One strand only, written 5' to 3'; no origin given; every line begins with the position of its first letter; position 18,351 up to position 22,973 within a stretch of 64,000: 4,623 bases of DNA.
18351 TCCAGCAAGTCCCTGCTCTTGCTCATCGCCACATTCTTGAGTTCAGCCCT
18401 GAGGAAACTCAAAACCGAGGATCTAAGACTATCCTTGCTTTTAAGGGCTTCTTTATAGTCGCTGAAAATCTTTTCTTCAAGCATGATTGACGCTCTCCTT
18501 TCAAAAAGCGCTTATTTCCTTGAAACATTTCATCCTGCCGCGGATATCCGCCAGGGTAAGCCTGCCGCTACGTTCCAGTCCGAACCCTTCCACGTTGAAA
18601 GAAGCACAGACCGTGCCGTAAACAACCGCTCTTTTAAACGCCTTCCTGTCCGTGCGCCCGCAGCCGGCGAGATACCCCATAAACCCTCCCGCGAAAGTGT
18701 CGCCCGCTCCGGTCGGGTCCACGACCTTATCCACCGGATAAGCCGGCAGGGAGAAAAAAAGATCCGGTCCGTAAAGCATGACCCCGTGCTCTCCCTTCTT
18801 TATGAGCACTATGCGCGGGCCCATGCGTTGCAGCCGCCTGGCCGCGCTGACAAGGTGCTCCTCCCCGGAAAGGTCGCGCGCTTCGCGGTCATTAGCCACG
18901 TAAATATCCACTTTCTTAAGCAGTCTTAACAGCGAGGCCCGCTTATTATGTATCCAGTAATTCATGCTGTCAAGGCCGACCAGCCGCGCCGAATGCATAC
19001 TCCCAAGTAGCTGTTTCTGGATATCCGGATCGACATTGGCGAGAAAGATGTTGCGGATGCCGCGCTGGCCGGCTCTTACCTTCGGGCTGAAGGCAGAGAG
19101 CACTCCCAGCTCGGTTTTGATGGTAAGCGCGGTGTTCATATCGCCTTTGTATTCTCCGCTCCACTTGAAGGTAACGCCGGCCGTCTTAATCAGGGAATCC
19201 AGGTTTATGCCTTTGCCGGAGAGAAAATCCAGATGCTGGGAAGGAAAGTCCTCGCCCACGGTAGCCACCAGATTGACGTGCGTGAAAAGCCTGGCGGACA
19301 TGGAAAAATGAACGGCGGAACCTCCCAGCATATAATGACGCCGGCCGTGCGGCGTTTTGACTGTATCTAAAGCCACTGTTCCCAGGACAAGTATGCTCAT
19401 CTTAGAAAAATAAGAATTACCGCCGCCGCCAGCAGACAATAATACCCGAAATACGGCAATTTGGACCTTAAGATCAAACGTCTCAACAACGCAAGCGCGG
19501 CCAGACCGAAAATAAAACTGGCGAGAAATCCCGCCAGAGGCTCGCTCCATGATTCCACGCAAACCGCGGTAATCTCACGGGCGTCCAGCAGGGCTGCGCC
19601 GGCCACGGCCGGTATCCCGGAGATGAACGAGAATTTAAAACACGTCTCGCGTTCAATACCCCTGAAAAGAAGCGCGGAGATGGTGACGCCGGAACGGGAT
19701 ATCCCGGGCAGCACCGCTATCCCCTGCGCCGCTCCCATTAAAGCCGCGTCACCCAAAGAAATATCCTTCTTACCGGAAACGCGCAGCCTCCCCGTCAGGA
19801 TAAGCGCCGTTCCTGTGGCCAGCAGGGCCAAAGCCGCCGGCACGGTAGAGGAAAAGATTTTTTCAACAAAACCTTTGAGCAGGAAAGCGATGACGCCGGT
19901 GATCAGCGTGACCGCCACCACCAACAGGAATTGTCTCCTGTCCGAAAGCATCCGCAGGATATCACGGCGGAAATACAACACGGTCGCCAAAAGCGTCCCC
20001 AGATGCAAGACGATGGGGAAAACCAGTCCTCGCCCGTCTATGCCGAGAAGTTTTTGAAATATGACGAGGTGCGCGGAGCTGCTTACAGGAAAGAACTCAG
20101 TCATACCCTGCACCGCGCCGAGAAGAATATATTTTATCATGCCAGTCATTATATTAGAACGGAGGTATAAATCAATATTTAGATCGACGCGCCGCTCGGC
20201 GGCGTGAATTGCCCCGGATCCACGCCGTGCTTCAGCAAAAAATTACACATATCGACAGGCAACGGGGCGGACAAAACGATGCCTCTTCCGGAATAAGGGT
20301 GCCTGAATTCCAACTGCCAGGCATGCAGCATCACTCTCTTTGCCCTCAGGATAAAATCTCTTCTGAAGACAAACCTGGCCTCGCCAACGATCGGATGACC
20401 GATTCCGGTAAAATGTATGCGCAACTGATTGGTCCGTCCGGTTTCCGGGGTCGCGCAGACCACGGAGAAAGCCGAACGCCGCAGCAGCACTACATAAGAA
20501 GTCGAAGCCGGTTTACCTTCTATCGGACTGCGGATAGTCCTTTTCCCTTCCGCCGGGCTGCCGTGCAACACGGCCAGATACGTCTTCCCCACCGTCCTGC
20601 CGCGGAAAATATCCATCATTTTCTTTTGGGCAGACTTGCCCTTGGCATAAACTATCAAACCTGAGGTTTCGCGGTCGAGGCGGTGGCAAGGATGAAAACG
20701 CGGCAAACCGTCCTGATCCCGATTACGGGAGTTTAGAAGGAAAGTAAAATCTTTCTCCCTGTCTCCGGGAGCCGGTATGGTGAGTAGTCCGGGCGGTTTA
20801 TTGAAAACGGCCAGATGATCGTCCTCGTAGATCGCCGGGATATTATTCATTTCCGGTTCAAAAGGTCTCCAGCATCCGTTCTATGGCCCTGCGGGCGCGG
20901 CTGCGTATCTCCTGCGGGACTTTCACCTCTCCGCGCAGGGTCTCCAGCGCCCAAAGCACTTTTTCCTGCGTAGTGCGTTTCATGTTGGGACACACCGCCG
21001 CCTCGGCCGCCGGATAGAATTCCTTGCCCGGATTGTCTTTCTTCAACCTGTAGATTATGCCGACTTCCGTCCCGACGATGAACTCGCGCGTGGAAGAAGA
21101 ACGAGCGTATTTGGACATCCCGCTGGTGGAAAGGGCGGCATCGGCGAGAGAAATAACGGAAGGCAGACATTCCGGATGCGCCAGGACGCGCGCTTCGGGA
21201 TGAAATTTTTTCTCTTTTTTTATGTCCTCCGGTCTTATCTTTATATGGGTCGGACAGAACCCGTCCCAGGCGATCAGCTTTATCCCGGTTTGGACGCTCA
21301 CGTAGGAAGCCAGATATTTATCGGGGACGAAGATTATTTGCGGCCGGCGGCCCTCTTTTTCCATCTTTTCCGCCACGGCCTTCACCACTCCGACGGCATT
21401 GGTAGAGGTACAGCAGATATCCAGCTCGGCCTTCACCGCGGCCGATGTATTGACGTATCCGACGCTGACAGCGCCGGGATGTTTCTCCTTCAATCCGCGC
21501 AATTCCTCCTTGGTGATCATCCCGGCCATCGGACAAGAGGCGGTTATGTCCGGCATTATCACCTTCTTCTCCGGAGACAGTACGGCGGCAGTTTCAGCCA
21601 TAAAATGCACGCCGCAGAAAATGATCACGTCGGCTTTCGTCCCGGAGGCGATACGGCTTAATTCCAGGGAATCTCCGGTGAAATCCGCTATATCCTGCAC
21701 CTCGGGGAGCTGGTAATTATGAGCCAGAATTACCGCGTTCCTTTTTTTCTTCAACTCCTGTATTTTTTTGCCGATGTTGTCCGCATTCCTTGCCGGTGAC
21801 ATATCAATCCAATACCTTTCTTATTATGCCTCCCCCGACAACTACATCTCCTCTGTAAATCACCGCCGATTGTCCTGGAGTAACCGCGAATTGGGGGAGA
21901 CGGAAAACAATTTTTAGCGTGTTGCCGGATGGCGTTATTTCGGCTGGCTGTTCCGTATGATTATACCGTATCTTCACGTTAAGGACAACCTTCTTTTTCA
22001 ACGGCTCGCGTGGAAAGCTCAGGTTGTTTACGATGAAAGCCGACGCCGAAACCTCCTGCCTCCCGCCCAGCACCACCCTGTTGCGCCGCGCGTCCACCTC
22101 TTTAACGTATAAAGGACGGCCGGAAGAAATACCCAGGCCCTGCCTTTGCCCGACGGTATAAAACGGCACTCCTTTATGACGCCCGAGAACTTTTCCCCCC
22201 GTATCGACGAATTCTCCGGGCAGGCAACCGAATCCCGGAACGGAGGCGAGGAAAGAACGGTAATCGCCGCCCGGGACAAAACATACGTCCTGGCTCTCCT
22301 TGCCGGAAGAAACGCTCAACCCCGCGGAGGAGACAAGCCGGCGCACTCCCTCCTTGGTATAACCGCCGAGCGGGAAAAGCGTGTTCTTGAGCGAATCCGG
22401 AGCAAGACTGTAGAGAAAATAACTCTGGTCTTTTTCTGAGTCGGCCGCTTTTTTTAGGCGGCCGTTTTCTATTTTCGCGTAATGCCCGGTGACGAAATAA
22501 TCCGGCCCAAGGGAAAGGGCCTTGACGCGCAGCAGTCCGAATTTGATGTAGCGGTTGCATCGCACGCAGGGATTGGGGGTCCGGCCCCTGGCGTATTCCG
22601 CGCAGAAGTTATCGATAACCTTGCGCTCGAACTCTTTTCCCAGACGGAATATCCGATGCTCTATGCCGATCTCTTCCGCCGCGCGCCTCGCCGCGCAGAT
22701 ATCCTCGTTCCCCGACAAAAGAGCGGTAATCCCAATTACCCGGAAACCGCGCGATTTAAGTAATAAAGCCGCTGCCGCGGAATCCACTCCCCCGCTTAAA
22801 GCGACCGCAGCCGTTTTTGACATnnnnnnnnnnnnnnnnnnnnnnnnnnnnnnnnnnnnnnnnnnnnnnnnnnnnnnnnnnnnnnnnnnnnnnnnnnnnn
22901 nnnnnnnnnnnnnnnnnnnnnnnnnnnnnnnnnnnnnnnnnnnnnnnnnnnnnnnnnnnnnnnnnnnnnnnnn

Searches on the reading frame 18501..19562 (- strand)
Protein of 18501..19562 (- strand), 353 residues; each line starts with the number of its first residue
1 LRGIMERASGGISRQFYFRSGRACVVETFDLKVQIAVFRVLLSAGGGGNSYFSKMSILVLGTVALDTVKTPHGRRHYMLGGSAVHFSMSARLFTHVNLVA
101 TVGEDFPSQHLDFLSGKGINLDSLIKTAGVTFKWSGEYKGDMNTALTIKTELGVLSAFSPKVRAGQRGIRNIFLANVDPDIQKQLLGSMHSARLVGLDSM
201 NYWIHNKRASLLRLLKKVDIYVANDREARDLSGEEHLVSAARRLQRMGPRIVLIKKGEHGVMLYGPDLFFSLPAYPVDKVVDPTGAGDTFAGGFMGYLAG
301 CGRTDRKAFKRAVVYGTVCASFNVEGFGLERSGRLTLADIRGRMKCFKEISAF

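Call 26: search_protein_families(library=ncbifam, proteins=[window:18501-19562:-], max_evalue=0.00001)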
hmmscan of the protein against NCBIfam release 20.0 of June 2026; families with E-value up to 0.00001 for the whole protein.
window:18501-19562:- (353 aa): 15 families
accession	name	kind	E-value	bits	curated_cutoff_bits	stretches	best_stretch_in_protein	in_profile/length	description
TIGR02152.1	D_ribokin_bact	equivalog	2e-18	66.8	299.65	1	213-332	171-289/298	ribokinase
TIGR04382.1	myo_inos_iolC_N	equivalog_domain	1.4e-16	60.7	300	1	209-325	180-291/309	5-dehydro-2-deoxygluconokinase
NF040938.1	KDG_KDGal_kin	equivalog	5.6e-16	58.5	400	1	203-318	167-282/305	bifunctional 2-dehydro-3-deoxygluconokinase/2-dehydro-3-deoxygalactonokinase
NF053626.1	RibKinHalex1628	equivalog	1.6e-13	50.8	330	1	211-324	170-273/293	ATP-dependent ribose-1-phosphate kinase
NF049991.1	TagKinase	equivalog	3.7e-12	45.7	420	1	206-325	183-297/321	tagatose kinase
TIGR03168.1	1-PFK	subfamily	4.3e-12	45.6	216.4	1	229-323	193-285/305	hexose kinase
TIGR03828.1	pfkB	equivalog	2.2e-11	43.3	292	1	229-323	193-285/305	1-phosphofructokinase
NF041164.1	NucKinThplmales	equivalog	3.6e-11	42.8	450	1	80-325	38-273/295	nucleoside kinase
NF008353.0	PRK11142.1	equivalog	7.3e-10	38.8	341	1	213-329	174-289/307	ribokinase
NF007321.0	PRK09813.1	equivalog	1.4e-09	37.8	247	1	214-325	156-256/261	fructoselysine 6-kinase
NF006957.1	PRK09434.1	equivalog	1.3e-08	34.7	450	1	208-319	170-282/302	fructokinase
TIGR02198.1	rfaE_dom_I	equivalog_domain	1.4e-08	34.2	345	1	224-329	197-302/315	D-glycero-beta-D-manno-heptose-7-phosphate kinase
NF041332.1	KDG_KDGal_kin_Halo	equivalog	1.5e-08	34.4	440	1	206-322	178-290/320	bifunctional 2-dehydro-3-deoxygluconokinase/2-dehydro-3-deoxygalactonokinase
NF052444.1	DhDoxglucKinKdgK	equivalog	3.8e-08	33.1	400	1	209-301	180-273/303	2-dehydro-3-deoxygluconokinase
NF041320.1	pfkB_Halo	equivalog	5.8e-07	29.2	400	1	230-314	189-271/302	1-phosphofructokinase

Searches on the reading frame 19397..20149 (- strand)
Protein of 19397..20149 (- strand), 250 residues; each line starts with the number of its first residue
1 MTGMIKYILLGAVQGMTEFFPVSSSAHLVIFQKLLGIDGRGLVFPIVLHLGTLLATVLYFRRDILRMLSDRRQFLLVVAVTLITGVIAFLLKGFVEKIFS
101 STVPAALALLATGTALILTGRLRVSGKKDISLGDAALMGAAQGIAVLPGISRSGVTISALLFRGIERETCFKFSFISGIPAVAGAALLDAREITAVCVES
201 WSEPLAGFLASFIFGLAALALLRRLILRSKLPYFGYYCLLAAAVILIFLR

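Call 26: search_protein_families(library=ncbifam, proteins=[window:19397-20149:-], max_evalue=0.00001)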
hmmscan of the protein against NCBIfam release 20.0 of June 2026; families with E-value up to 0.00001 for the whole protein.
window:19397-20149:- (250 aa): 12 families
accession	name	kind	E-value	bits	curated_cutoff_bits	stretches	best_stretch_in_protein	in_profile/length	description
TIGR00753.1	undec_PP_bacA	equivalog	6.1e-50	170.3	217.5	1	8-240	2-253/255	undecaprenyl-diphosphatase UppP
NF001390.0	PRK00281.1-4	equivalog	2.7e-43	148.4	260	1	1-249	3-266/272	undecaprenyl-diphosphate phosphatase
NF001393.0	PRK00281.2-4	equivalog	3.5e-43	148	284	1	4-248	3-263/266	undecaprenyl-diphosphate phosphatase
NF001392.0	PRK00281.2-1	equivalog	3.7e-43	148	308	1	4-249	7-272/280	undecaprenyl-diphosphate phosphatase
NF001394.0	PRK00281.2-5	equivalog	9.5e-39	133.6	311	1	4-248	8-274/281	undecaprenyl-diphosphate phosphatase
NF001389.0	PRK00281.1-2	equivalog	1.2e-37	129.8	262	1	4-248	6-263/272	undecaprenyl-diphosphate phosphatase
NF001396.0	PRK00281.3-3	equivalog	6.3e-37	127.9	382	1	1-248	1-263/264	undecaprenyl-diphosphate phosphatase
NF001397.0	PRK00281.3-4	equivalog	1.2e-35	123.5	363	1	4-249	3-278/281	undecaprenyl-diphosphate phosphatase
NF001398.0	PRK00281.3-5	equivalog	7.4e-33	114.6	354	1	3-186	3-205/278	undecaprenyl-diphosphate phosphatase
NF001388.0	PRK00281.1-1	equivalog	7.8e-31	107.6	362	1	3-248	6-271/273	undecaprenyl-diphosphate phosphatase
NF001391.0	PRK00281.1-5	equivalog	6.8e-27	94.6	293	1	3-248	5-272/279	undecaprenyl-diphosphate phosphatase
NF001395.0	PRK00281.3-1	equivalog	2.8e-23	82.8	394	2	129-248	182-302/306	undecaprenyl-diphosphate phosphatase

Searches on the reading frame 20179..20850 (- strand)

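Call 60: search_protein_families(library=pfam, proteins=[window:20179-20850:-], max_evalue=0.0001)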
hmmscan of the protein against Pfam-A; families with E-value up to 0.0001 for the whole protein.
window:20179-20850:- (223 aa): 1 family
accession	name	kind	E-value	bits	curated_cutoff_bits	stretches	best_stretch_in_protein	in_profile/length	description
PF00849.27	PseudoU_synth_2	-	9.9e-28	97.7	26.8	1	12-147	1-150/152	RNA pseudouridylate synthase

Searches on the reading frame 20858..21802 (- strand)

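Call 60: search_protein_families(library=pfam, proteins=[window:20858-21802:-], max_evalue=0.0001)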
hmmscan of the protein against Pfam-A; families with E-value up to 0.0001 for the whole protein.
window:20858-21802:- (314 aa): 1 family
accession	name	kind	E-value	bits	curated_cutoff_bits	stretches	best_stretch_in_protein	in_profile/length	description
PF02445.21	NadA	-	9.6e-120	399.6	27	1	12-312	1-295/295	Quinolinate synthetase A protein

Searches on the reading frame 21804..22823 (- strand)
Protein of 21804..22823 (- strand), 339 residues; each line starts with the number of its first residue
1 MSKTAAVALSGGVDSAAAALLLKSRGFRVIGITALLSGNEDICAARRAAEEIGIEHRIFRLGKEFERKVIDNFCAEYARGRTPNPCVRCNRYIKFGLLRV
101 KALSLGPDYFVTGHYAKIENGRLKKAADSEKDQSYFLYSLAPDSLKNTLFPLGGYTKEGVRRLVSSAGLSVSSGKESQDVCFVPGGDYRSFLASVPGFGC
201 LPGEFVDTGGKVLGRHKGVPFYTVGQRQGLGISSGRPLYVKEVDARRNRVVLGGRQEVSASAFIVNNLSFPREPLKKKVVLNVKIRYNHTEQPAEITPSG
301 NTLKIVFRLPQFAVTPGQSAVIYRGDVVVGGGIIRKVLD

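Call 60: search_protein_families(library=pfam, proteins=[window:21804-22823:-], max_evalue=0.0001)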
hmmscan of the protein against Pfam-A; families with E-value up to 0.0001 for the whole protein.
window:21804-22823:- (339 aa): 5 families
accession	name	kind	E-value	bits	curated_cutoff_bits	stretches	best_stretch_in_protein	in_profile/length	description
PF03054.22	tRNA_Me_trans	-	2.6e-57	194.2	20.6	1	5-184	3-201/202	tRNA methyl transferase HUP domain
PF20258.4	tRNA_Me_trans_C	-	1e-17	64.6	20.6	1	262-334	3-77/77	Aminomethyltransferase beta-barrel domain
PF20259.3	tRNA_Me_trans_M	-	7.9e-17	61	27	1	202-253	12-65/66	tRNA methyl transferase PRC-barrel domain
PF24167.1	DUF7411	-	3.6e-08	33.7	28.7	1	5-73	3-70/194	Family of unknown function (DUF7411)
PF00733.27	Asn_synthase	-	5.4e-05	23.4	21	1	6-63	21-81/354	Asparagine synthase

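Call 88: search_protein_families(library=ncbifam, proteins=[window:21804-22823:-], max_evalue=1e-10)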
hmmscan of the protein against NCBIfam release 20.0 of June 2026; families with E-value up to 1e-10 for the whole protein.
window:21804-22823:- (339 aa): 4 families
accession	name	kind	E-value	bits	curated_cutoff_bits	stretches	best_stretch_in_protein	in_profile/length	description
NF001138.1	PRK00143.1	equivalog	7.7e-106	353.9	284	1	6-334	3-345/345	tRNA 2-thiouridine(34) synthase MnmA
TIGR00420.1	trmU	equivalog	5.5e-85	285.3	236.95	1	4-334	2-351/351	tRNA 2-thiouridine(34) synthase MnmA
NF011258.0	PRK14664.1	equivalog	4e-74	249.9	680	1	3-334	6-345/362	tRNA 2-thiouridine(34) synthase MnmA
NF011259.0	PRK14665.1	equivalog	9.9e-65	218.8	364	1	6-334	9-358/360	tRNA 2-thiouridine(34) synthase MnmA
